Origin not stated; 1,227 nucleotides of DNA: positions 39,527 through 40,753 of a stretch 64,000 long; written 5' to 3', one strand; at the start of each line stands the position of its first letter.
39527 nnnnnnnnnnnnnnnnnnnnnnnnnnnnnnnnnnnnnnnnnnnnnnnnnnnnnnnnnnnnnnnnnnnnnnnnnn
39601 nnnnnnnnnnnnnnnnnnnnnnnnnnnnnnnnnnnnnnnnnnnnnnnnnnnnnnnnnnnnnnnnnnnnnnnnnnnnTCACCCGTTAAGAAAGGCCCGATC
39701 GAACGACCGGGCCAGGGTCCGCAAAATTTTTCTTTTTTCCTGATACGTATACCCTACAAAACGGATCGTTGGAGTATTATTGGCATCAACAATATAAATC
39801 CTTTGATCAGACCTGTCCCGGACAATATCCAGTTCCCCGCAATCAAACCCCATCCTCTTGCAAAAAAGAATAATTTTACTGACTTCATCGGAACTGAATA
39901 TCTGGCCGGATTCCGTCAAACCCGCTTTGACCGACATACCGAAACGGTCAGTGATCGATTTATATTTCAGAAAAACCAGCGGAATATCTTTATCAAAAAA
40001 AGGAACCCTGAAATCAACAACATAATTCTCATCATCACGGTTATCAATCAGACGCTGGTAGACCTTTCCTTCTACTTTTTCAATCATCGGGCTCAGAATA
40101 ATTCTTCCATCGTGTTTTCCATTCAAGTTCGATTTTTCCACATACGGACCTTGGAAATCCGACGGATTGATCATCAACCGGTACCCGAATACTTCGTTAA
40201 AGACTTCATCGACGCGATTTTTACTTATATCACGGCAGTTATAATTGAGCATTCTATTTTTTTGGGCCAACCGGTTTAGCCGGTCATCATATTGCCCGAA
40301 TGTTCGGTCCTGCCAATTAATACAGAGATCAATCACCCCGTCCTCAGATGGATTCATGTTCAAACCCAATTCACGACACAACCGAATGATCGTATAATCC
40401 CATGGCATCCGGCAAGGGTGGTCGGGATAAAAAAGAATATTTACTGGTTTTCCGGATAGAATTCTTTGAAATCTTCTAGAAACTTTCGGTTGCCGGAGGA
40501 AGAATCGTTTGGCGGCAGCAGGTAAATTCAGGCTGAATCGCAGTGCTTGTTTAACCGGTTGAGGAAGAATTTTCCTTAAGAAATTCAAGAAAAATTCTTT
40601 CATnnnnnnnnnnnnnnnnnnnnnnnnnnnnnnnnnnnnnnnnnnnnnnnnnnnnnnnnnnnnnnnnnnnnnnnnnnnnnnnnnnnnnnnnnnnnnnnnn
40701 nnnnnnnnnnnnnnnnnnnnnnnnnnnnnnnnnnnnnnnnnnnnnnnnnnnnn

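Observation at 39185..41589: Compact operon: OCD/mu-crystallin-family enzyme, ATP-grasp-like ligase, NUDIX hydrolase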

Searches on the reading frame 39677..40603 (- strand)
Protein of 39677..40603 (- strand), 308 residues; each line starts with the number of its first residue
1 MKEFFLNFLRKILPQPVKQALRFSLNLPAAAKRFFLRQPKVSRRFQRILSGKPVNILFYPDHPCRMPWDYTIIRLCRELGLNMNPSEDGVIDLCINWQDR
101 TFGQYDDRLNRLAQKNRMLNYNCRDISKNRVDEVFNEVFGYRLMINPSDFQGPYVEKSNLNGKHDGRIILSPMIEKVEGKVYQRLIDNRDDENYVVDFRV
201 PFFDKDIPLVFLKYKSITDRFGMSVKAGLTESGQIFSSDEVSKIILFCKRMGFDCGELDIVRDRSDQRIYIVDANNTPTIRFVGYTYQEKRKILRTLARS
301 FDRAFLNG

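Call 3: search_protein_families(library=pfam, proteins=[window:39677-40603:-], max_evalue=1)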
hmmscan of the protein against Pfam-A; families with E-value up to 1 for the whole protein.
window:39677-40603:- (308 aa): 0 families

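Call 4: search_protein_families(library=ncbifam, proteins=[window:39677-40603:-], max_evalue=1)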
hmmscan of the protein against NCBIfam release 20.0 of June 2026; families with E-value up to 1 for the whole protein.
window:39677-40603:- (308 aa): 0 families

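Call 5: find_homologous_proteins(query=window:39677-40603:-)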
Query window:39677-40603:- (308 aa): 226 proteins with E <= 0.001 among 667 candidates; the best 120 are listed.
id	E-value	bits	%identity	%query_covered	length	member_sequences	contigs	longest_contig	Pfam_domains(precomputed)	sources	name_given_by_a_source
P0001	3.6e-207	705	100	100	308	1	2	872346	-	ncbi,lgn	ncbi:MAG: hypothetical protein AB7S78_06605 [Candidatus Omnitrophota bacterium]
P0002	4.6e-94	333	49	100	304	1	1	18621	-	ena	-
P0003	2.8e-91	324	51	99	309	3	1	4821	-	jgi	-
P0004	4.5e-89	317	52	94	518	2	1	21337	-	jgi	-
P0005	5.0e-86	307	49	94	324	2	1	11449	-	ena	-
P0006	1.0e-83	299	47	99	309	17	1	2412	-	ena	-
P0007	1.3e-74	269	47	88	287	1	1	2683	-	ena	-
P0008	3.5e-74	268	47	99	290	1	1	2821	-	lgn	-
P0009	1.7e-71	259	44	91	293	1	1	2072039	-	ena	-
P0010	3.5e-66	242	44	85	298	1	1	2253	-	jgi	-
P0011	1.2e-64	237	42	86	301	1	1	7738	-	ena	-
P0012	4.8e-63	231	47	75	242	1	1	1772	-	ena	-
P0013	1.2e-60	223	43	82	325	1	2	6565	-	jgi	jgi:hypothetical protein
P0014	1.9e-58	216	43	87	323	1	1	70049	-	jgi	-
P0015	8.4e-58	214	44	82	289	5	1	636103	-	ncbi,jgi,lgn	jgi:hypothetical protein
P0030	1.2e-53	200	42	88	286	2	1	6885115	PF08443.17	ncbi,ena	-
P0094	2.0e-39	154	39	80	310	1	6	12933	PF08443.17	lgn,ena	-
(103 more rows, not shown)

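Call 6: search_solved_structures(query=window:39677-40603:-, max_evalue=10)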
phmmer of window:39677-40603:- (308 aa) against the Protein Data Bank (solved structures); distinct sequences matched with E-value up to 10: 0.

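Call 8: search_solved_structures(query=A1, max_evalue=10, show_alignments=2)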
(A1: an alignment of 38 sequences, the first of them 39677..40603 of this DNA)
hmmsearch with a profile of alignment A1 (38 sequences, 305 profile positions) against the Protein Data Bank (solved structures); distinct sequences matched with E-value up to 10: 8.
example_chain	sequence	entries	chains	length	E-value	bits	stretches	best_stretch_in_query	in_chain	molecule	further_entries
5zct_A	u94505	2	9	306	0.00036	22.7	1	178-259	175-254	Ribosomal protein S6--L-glutamate ligase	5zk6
4iwx_A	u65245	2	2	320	0.00039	22.6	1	178-259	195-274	Ribosomal protein S6 modification protein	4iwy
7qyr_A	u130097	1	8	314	0.05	15.7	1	182-259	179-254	Probable alpha-L-glutamate ligase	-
7qys_A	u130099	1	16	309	0.14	14.2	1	183-260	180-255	Probable alpha-L-glutamate ligase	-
2avx_A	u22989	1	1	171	0.26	13.3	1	20-104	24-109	Regulatory protein sdiA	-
4lfu_A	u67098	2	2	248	0.43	12.6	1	20-104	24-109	Regulatory protein SdiA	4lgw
4y13_A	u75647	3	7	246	0.48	12.5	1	21-104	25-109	Transcriptional regulator of ftsQAZ gene cluster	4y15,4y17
6ocf_B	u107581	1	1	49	0.97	11.4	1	206-246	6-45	Small vasohibin-binding protein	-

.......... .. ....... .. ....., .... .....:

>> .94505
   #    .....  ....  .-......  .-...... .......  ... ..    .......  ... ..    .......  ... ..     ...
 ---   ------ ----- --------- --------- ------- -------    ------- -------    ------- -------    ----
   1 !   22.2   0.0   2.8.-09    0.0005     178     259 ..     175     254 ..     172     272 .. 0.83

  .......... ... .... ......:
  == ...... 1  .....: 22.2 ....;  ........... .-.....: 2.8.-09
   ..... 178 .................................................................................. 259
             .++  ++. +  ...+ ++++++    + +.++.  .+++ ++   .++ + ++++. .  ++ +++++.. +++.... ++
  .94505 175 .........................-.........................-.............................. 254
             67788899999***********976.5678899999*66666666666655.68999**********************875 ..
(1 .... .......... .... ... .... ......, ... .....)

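Call 9: search_protein_families(library=pfam, alignment_id=A1, max_evalue=0.1)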
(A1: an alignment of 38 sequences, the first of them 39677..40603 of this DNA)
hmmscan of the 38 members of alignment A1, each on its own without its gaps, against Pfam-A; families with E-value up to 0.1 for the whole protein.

A. member 1, window:39677-40603:- (308 aa): 0 families

B. families by the number of members that match (of 38 scanned): 4 families
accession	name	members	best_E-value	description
PF08443.16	RimK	9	4.3e-06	RimK-like ATP-grasp domain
PF05770.16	Ins134_P3_kin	2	0.0054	Inositol 1,3,4-trisphosphate 5/6-kinase ATP-grasp domain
PF14398.11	ATPgrasp_YheCD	2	0.0099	YheC/D like ATP-grasp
PF13225.11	D27-like_C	1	0.01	Beta-carotene isomerase D27-like, C-terminal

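Call 11: find_related_loci(query=A1, collection=genome_contigs, flank=8000)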
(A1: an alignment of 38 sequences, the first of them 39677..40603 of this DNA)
Query A1 (308 aa) in genome_contigs; peptide patterns used: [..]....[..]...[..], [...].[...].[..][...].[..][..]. (x = any residue, [..] = any of these).
599 stretches matched a pattern (row limit reached: there are more); 553 encode a relative of the query (tblastn E <= 1e-3); the best 80 are kept; 80 distinct loci.
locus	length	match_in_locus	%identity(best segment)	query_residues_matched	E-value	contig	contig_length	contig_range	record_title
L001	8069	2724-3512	46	43-305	3e-75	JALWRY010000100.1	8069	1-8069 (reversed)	MAG: Thiohalobacter sp. isolate M2_metabat2_scaf2bin.039 M2_NODE_14050_length_8069_cov_3.184714, whole genome shotgun se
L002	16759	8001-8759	44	53-305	8e-72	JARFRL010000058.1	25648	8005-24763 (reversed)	MAG: Pontiella desulfatans isolate MAG_Ve_Sed_49 k141_4632328, whole genome shotgun sequence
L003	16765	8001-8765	43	52-307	9e-62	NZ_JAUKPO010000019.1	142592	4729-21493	Rhodocytophaga aerolata strain KACC 12507 NODE_19_length_142592_cov_88.916408, whole genome shotgun sequence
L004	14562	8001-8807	42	55-307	5e-60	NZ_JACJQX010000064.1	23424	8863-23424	Chroococcidiopsis sp. [FACHB-1243] strain FACHB-1243 contig64, whole genome shotgun sequence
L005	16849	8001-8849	37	40-307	4e-59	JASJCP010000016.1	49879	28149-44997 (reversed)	MAG: Xenococcaceae cyanobacterium MO_167.B27 MO_167.c_191, whole genome shotgun sequence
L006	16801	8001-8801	41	56-306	7e-59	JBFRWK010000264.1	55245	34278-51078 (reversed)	MAG: Xenococcaceae cyanobacterium isolate 05_out_wi_poop_bin.3 05outWiPooB3_c_000002351552, whole genome shotgun sequenc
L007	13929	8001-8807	41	56-307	3e-57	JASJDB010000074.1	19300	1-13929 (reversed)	MAG: Xenococcaceae cyanobacterium MO_167.B52 MO_167.c_2497, whole genome shotgun sequence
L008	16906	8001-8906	36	6-307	3e-57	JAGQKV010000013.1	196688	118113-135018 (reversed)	MAG: Candidatus Omnitrophota bacterium isolate HKST-UBA13 2014-04-01_1_(paired)_contig_73369, whole genome shotgun seque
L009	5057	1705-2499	40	55-303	5e-56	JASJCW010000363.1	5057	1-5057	MAG: Prochloraceae cyanobacterium isolate MO_167.B41 MO_167.c_15281, whole genome shotgun sequence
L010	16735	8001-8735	42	56-306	4e-55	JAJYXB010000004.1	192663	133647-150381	MAG: Actinomycetes bacterium isolate FK3.bin172 NODE_66_length_192663_cov_19.296454, whole genome shotgun sequence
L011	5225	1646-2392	38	56-306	2e-54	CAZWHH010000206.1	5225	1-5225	MAG TPA_asm: uncultured Bacteroidales bacterium isolate binchicken_co13_31 genome assembly, contig: NODE_27450_length_52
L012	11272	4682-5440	40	57-306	3e-54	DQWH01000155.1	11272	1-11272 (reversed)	MAG TPA_asm: Bacteroidetes bacterium isolate HyVt-105 Ga0136651_10001975, whole genome shotgun sequence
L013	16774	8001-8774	40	49-307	2e-53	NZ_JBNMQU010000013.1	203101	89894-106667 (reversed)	Mycobacterium sp. SMC-4 strain EL_162 contig00013, whole genome shotgun sequence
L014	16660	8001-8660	43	57-279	3e-53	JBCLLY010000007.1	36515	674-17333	Candidatus Levyibacteriota bacterium isolate SLM_LV1_02b-C10 Node_7_length_36515_cov_38.580033, whole genome shotgun seq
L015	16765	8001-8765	36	52-308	4e-53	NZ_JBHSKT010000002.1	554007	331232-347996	Adhaeribacter terreus strain CGMCC 1.6961 spades_K_17_127_2, whole genome shotgun sequence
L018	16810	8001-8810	37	33-306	2e-52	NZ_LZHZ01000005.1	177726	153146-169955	Mycobacterium sp. ACS1612 contig_13, whole genome shotgun sequence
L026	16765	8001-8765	39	57-308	4e-51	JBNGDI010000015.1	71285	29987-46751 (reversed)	MAG: Bacteroidales bacterium isolate E05-024 bin53.fa-15, whole genome shotgun sequence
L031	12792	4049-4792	37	57-306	3e-50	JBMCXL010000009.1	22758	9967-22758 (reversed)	MAG: Phycisphaeraceae bacterium isolate D5M12_4 NODE_731_length_22758_cov_7.014932, whole genome shotgun sequence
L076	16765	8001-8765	35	44-305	1e-45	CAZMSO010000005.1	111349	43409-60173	MAG TPA_asm: uncultured Caulobacterales bacterium isolate SRP128890_co1_161 genome assembly, contig: NODE_243_length_111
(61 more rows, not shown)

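Call 14: predict_structure(alignment_id=A1)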
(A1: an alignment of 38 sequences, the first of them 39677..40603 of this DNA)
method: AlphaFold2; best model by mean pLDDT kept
length: 308 residues; sequences in the alignment: 38
mean_pLDDT: 90.2   pTM: 0.86
mean pLDDT of the five models: 90.2, 90.2, 89.9, 88.4, 88.3
residues with pLDDT >= 90: 216; 70-90: 64; 50-70: 28; < 50: 0
segments of 3 or more residues with pLDDT < 50: none
pLDDT, mean of each block of 10 residues (from residue 1): 76 75 59 63 84 90 81 93 86 95 95 96 97 98 96 96 92 89 97 97 98 94 91 98 99 98 98 94 87 95 90
secondary structure, 60 per line:
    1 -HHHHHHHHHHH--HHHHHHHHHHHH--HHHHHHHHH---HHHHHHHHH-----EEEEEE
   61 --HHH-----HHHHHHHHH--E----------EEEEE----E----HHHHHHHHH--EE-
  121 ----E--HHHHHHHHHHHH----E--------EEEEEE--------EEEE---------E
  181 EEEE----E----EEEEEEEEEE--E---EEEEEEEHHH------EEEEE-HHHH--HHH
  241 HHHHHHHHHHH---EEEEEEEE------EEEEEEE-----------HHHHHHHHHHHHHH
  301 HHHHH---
elements in order: H2-12 H15-26 H29-37 H41-49 E55-60 H71-79 E93-97 H107-115 H128-139 E153-158 E167-170 E180-184 E194-203 E210-216 E226-230 H232-235 H238-251 E255-262 E269-275 H287-305

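Call 16: find_encoding_contigs(protein=P0002, flank=8000, max_places=3)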
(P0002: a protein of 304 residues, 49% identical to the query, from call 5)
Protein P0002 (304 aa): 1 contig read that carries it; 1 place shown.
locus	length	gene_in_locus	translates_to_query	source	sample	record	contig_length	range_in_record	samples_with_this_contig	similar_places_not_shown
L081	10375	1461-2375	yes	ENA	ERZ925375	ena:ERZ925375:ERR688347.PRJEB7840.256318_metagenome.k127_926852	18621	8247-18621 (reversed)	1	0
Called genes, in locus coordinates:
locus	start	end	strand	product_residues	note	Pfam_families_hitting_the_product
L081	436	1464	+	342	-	PF02423:OCD_Mu_crystall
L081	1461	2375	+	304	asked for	-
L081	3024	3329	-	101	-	-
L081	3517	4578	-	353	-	PF01595:CNNM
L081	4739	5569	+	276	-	PF05552:MS_channel_1st_1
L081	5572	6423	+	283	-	PF03448:MgtE_N, PF00571:CBS (faint)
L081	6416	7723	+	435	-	PF03448:MgtE_N, PF00571:CBS (faint), PF01769:MgtE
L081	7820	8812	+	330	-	PF01699:Na_Ca_ex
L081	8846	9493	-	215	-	PF07638:Sigma70_ECF (weak), PF04542:Sigma70_r2, PF08281:Sigma70_r4_2, PF04545:Sigma70_r4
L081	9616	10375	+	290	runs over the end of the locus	PF00126:HTH_1, PF03466:LysR_substrate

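Call 17: find_encoding_contigs(protein=P0004, flank=8000, max_places=3)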
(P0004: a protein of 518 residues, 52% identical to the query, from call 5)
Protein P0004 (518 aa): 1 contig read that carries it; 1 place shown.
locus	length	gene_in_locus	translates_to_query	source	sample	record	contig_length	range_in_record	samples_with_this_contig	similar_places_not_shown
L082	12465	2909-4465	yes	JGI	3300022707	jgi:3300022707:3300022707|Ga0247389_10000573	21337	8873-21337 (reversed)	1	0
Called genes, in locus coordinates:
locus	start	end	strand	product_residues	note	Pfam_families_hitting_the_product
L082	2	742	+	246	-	?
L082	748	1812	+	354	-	PF14398:ATPgrasp_YheCD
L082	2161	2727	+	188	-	-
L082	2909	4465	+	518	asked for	-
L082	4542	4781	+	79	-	-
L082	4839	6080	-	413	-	PF13439:Glyco_transf_4 (weak), PF20706:GT4-conflict (weak), PF00534:Glycos_transf_1, PF13692:Glyco_trans_1_4, PF13524:Glyco_trans_1_2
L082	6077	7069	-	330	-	-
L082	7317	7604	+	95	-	PF02583:Trns_repr_metal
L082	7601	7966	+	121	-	-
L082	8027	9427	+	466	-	PF02321:OEP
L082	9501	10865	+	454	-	PF07732:Cu-oxidase_3, PF00394:Cu-oxidase (weak), PF07731:Cu-oxidase_2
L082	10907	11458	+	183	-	-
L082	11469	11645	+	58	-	-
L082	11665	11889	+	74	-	-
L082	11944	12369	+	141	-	PF09990:DUF2231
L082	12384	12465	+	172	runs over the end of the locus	-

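Call 18: fold_search(model_id=the predicted structure, library=pdb)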
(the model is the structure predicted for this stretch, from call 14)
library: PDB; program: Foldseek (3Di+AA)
matches with E <= 10: 638; with E <= 0.001: 139
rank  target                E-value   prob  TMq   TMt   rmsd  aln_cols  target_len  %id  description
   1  9gr8                  4.8e-08  1.00  0.47  0.44   6.8       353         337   12  Crystal structure of the N-terminal kinase domain from Saccharomyces cerevisiae Vip1 in complex with ADP. (released 2025-02-26)
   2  8e1h_A                6.5e-08  1.00  0.43  0.41   8.2       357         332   14  Asp1 kinase in complex with ADP Mg 5-IP7 (released 2022-11-30)
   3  8e1v_A                2.2e-07  1.00  0.43  0.41   8.2       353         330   14  Asp1 kinase in complex with ADPNP Mg IP6 (released 2022-11-30)
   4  7tn3                  2.6e-07  1.00  0.46  0.52   6.6       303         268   12  Crystal structure of Zea mays Inositol-tetrakisphosphate Kinase 1 mutant (ZmITPK1-F189A/H192A) (released 2022-06-15)
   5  3t54                  3.9e-07  1.00  0.48  0.47   7.0       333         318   12  Crystal structure of the catalytic domain of human diphosphoinositol pentakisphosphate kinase 2 (PPIP5K2) in complex wit (released 2011-12-07)
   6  7tn8                  4.2e-07  1.00  0.44  0.47   8.3       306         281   13  Crystal structure of Zea mays Inositol-tetrakisphosphate Kinase 1 mutant (ZmITPK1-H192A) in complex with InsP6 (released 2022-06-15)
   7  3t7a                  6.7e-07  1.00  0.48  0.46   6.5       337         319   13  Crystal structure of the catalytic domain of human diphosphoinositol pentakisphosphate kinase 2 (PPIP5K2) in complex wit (released 2011-12-07)
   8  7tn6                  8.4e-07  1.00  0.45  0.51   6.7       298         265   11  Crystal structure of Zea mays Inositol-tetrakisphosphate Kinase 1 mutant (ZmITPK1-H192A) (released 2022-06-15)
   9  3vpc_C                1.0e-06  1.00  0.49  0.53   6.3       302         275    9  ArgX from Sulfolobus tokodaii complexed with ADP (released 2013-02-27)
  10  5ig9_E                1.1e-06  1.00  0.43  0.42   9.2       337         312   11  Crystal structure of macrocyclase MdnC bound with precursor peptide MdnA from Microcystis aeruginosa MRC (released 2016-09-21)
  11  5bya                  1.3e-06  1.00  0.49  0.48   6.5       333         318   13  Crystal structure of the catalytic domain of human diphosphoinositol pentakisphosphate kinase 2 (PPIP5K2) in complex wit (released 2015-07-22)
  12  3t9b                  1.5e-06  1.00  0.47  0.46   7.8       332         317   12  Crystal structure of the catalytic domain of human diphosphoinositol pentakisphosphate kinase 2 (PPIP5K2) in complex wit (released 2011-12-07)
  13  5ig9_A                1.5e-06  1.00  0.44  0.43   9.4       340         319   11  Crystal structure of macrocyclase MdnC bound with precursor peptide MdnA from Microcystis aeruginosa MRC (released 2016-09-21)
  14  5ig9_D                1.5e-06  1.00  0.40  0.40   9.1       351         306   11  Crystal structure of macrocyclase MdnC bound with precursor peptide MdnA from Microcystis aeruginosa MRC (released 2016-09-21)
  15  5k2m_A                1.7e-06  1.00  0.46  0.51   7.0       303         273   12  Bifunctional LysX/ArgX from Thermococcus kodakarensis with LysW-gamma-AAA (released 2016-09-07)
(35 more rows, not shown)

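Call 19: find_encoding_contigs(protein=P0005, flank=8000, max_places=3)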
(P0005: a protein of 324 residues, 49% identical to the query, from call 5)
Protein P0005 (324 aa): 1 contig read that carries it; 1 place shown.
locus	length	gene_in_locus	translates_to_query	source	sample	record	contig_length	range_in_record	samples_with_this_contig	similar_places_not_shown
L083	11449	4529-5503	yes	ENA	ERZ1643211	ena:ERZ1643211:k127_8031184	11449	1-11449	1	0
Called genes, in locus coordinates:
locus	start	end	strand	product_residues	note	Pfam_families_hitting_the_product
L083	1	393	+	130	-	?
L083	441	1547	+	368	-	PF13510:Fer2_4, PF12837:Fer4_6 (weak), PF12838:Fer4_7, PF13187:Fer4_9 (weak), PF13237:Fer4_10 (weak), PF22117:Fer4_Nqo3, PF04879:Molybdop_Fe4S4, PF00384:Molybdopterin, +1 more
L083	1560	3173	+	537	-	PF00384:Molybdopterin, PF01568:Molydop_binding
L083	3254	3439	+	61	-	-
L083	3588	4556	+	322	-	PF02423:OCD_Mu_crystall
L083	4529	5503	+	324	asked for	-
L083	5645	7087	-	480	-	PF03972:MmgE_PrpD_N, PF19305:MmgE_PrpD_C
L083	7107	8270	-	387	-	PF00285:Citrate_synt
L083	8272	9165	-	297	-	PF13714:PEP_mutase, PF00463:ICL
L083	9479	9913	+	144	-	PF20108:DUF6498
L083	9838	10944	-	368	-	PF01168:Ala_racemase_N, PF14031:D-ser_dehydrat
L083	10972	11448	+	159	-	?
